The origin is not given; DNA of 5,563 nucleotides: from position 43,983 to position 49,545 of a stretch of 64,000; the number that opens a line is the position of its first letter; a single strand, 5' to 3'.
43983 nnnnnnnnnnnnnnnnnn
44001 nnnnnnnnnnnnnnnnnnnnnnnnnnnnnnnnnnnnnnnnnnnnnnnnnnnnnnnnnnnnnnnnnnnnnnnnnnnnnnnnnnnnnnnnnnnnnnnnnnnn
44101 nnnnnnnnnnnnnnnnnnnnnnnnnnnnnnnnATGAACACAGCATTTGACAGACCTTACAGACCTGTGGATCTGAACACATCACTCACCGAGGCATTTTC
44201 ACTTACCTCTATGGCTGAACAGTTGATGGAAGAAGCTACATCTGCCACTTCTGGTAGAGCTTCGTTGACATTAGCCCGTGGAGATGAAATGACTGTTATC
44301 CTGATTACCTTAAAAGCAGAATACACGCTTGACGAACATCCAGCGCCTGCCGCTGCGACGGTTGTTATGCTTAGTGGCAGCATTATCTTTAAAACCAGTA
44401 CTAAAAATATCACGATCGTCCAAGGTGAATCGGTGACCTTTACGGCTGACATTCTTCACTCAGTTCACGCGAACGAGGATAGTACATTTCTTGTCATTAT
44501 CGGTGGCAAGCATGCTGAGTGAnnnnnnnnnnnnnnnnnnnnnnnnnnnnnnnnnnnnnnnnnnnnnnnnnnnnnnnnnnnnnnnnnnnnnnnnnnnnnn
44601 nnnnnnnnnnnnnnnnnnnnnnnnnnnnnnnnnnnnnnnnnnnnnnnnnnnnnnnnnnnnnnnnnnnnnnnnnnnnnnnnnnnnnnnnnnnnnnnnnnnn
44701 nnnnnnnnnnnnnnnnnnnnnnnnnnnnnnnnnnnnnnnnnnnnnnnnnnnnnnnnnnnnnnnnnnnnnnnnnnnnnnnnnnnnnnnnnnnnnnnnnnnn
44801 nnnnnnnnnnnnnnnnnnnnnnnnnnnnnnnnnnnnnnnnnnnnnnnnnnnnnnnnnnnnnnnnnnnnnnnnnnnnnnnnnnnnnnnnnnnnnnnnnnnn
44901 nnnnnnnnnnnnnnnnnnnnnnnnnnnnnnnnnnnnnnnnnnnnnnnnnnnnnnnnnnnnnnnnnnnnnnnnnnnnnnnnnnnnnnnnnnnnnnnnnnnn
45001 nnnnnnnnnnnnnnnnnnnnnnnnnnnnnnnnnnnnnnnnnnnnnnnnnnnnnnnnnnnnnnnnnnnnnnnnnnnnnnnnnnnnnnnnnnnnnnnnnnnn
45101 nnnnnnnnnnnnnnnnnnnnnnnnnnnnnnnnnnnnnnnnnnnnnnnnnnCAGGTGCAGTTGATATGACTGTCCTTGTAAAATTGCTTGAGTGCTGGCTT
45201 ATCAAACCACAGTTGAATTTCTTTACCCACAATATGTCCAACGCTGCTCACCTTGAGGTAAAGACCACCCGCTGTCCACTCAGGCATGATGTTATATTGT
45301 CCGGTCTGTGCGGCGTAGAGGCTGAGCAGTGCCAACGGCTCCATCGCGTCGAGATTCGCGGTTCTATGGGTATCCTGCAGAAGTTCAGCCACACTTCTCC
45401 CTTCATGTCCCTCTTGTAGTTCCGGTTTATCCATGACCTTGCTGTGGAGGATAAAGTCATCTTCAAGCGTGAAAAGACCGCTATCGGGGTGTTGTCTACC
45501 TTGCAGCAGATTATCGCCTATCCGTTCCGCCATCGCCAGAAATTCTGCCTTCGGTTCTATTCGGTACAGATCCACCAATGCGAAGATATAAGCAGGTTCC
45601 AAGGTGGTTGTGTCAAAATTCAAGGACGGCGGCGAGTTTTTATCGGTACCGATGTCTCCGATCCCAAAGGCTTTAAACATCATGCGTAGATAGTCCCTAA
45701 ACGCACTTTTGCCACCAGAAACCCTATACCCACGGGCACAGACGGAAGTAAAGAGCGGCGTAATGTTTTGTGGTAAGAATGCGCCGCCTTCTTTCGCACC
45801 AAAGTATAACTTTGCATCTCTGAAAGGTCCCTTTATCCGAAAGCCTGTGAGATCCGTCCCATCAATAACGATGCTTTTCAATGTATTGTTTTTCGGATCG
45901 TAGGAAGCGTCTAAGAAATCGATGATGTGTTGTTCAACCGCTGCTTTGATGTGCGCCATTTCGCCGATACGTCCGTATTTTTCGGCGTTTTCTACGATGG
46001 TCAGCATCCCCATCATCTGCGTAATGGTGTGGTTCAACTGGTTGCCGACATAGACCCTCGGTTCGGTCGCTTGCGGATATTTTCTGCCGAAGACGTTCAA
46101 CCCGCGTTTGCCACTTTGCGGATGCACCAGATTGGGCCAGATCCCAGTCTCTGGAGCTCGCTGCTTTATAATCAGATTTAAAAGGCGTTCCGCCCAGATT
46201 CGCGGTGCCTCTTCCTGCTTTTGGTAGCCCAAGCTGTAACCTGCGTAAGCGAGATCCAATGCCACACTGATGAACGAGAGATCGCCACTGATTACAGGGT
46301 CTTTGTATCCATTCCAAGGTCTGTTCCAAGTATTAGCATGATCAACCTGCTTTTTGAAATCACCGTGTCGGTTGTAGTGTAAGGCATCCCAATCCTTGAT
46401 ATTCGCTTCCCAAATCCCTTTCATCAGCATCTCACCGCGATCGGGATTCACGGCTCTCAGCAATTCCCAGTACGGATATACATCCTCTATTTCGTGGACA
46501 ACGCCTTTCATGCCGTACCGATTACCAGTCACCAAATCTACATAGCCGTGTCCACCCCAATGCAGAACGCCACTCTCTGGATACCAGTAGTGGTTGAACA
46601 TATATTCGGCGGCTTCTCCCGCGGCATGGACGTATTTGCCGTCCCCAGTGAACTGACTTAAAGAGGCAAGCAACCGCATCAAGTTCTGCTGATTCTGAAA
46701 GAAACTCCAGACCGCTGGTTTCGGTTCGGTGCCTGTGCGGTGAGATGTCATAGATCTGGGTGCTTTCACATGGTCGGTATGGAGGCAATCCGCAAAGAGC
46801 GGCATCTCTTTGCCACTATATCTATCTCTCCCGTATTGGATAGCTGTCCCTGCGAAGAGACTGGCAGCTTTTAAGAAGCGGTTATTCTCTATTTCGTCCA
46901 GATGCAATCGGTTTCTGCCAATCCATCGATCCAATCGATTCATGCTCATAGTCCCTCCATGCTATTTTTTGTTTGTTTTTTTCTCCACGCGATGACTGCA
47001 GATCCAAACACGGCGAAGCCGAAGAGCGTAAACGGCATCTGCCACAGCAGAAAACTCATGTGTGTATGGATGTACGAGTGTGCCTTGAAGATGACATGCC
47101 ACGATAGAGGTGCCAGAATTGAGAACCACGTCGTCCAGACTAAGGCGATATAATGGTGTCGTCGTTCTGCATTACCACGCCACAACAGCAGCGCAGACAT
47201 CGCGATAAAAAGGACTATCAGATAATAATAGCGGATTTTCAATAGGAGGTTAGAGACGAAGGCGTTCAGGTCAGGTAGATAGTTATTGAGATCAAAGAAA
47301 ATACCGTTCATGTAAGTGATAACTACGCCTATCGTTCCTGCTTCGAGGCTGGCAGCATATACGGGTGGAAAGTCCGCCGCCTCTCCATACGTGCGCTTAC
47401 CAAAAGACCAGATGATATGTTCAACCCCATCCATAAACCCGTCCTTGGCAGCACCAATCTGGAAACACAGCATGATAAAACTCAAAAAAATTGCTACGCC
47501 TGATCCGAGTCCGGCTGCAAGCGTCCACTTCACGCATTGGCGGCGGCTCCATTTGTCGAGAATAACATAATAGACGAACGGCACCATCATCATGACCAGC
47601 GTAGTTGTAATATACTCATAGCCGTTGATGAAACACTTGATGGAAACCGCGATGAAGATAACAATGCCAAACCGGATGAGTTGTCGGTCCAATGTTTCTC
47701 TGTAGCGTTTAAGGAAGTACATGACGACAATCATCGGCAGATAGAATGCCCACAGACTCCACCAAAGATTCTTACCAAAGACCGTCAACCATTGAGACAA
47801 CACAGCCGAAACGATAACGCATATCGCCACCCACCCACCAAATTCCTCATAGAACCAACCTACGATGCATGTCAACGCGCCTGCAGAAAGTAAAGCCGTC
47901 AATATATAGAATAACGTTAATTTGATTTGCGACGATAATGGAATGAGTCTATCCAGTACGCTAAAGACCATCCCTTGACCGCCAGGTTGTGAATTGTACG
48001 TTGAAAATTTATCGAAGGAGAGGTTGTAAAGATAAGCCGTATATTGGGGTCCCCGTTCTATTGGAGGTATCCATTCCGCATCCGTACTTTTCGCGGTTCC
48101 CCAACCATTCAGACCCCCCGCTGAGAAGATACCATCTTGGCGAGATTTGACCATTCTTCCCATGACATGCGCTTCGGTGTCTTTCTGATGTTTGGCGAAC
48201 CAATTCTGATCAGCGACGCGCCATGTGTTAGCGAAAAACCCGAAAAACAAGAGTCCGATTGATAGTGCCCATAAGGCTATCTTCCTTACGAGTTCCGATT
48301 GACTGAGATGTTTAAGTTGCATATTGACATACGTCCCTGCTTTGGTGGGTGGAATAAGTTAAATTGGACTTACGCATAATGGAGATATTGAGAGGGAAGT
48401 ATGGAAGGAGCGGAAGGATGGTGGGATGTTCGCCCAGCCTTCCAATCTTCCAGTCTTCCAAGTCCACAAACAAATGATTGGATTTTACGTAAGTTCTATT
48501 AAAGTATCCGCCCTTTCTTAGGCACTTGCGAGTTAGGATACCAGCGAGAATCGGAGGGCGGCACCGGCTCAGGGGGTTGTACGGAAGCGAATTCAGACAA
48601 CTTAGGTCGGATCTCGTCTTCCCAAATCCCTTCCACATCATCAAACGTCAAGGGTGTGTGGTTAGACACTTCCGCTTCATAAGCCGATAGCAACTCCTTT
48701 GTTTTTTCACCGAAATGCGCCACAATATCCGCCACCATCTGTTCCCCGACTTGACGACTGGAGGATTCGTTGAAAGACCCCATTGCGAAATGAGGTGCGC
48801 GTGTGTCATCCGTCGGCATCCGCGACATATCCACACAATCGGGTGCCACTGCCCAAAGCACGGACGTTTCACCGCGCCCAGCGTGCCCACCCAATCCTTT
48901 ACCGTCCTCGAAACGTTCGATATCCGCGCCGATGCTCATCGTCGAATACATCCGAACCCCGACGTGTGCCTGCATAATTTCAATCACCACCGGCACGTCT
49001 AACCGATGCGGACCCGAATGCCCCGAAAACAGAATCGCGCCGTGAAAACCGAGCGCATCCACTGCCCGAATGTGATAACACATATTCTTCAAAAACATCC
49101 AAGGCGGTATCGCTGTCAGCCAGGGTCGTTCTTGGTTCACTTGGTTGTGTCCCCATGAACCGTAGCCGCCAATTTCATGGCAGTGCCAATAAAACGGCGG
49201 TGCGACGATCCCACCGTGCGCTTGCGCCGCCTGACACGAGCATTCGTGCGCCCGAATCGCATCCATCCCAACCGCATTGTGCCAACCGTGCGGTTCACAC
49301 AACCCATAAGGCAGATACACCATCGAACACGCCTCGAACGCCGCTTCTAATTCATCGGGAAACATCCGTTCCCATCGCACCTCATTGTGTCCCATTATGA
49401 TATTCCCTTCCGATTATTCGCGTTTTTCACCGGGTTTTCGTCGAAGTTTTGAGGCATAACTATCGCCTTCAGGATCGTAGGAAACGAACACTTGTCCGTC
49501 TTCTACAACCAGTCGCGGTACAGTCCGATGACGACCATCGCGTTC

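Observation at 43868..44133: Complete sigma54 regulatory module: palindromic UAS sites + perfect -24/-12 promoter driving a cupin-VOC operon, divergent from the Rieske-bEBP gene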

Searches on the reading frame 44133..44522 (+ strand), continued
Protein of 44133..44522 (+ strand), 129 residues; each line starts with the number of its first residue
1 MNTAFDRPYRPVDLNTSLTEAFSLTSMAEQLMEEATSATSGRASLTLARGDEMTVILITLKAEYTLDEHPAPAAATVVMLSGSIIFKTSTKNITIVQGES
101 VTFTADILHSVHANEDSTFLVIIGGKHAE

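Call 80: search_solved_structures(query=L086:3576-5417:-, max_evalue=0.01)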
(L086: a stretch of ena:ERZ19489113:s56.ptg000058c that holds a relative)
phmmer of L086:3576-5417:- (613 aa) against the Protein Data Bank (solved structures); distinct sequences matched with E-value up to 0.01: 31.
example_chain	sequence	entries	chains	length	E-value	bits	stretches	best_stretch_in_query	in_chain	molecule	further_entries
8jng_A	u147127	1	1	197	2e-07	32.7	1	32-105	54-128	Methanesulfonate monooxygenase ferredoxin subunit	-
2qpz_A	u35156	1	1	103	2.5e-07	32.4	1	49-122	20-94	Naphthalene 1,2-dioxygenase system ferredoxin subunit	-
1vm9_A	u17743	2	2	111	7.9e-07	30.7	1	35-129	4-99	Toluene-4-monooxygenase system protein C | Toluene-4-monooxygenase system ferredoxin subunit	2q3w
5bok_A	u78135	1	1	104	9.9e-07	30.4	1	44-122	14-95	Ferredoxin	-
1sjg_A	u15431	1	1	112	1.1e-06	30.2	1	34-129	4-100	Toluene-4-monooxygenase system protein C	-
4qdc_A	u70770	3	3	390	1.4e-06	30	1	32-102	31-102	3-ketosteroid 9alpha-hydroxylase oxygenase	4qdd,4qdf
1fqt_A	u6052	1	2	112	2.1e-06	29.4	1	33-124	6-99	RIESKE-TYPE FERREDOXIN OF BIPHENYL DIOXYGENASE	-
4p1c_H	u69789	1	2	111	2.1e-06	29.4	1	53-129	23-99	Toluene-4-monooxygenase system ferredoxin subunit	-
2zyl_A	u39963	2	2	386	2.6e-06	29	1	33-100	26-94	POSSIBLE OXIDOREDUCTASE | 3-ketosteroid-9-alpha-monooxygenase oxygenase subunit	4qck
4p1b_H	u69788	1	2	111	3e-06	28.8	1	53-129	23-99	Toluene-4-monooxygenase system ferredoxin subunit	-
3d89_A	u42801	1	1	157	1.3e-05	26.7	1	32-105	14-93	Rieske domain-containing protein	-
4qdf_B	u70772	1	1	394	1.7e-05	26.3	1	33-100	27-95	3-ketosteroid 9alpha-hydroxylase oxygenase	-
2e4p_A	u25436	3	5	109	4.1e-05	25.1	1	53-126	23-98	Biphenyl dioxygenase ferredoxin subunit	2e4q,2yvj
4emj_B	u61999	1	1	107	4.4e-05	25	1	57-135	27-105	Toluene 1,2-dioxygenase system ferredoxin subunit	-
3dqy_A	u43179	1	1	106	4.4e-05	25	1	57-135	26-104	Toluene 1,2-dioxygenase system ferredoxin subunit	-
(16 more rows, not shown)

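Call 81: search_protein_families(library=padloc, proteins=[window:44133-44522:+, L001:7500-9665:-, L086:3576-5417:-], max_evalue=0.001)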
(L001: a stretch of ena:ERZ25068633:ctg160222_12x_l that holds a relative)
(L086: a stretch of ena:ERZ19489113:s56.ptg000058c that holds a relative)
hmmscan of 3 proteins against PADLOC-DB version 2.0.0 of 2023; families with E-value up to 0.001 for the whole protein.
window:44133-44522:+ (129 aa): 0 families

L001:7500-9665:- (721 aa): 4 families
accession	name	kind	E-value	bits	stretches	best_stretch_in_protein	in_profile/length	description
PDLC01995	RtcR_PspF2--CARF_AAA_HTH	-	2.3e-112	374.6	1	389-720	141-477/481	-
PDLC01993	RtcR--CARF_AAA_HTH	-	3.1e-51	172.4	1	418-659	182-432/523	-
PDLC01994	RtcR_PspF1--CARF_AAA_HTH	-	3.6e-51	172.7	1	405-667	150-410/468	-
PDLC04606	PDC-M37B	-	2e-07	28.6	1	440-649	175-382/390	-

L086:3576-5417:- (613 aa): 0 families

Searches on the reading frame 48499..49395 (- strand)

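Call 6: search_protein_families(library=pfam, proteins=[window:48499-49395:-], max_evalue=0.01)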
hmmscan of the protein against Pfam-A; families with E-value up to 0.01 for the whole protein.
window:48499-49395:- (298 aa): 1 family
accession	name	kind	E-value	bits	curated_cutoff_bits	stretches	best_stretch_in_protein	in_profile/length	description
PF02633.19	Creatininase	-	2.7e-22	79.8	31.3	1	13-205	5-195/238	Creatinine amidohydrolase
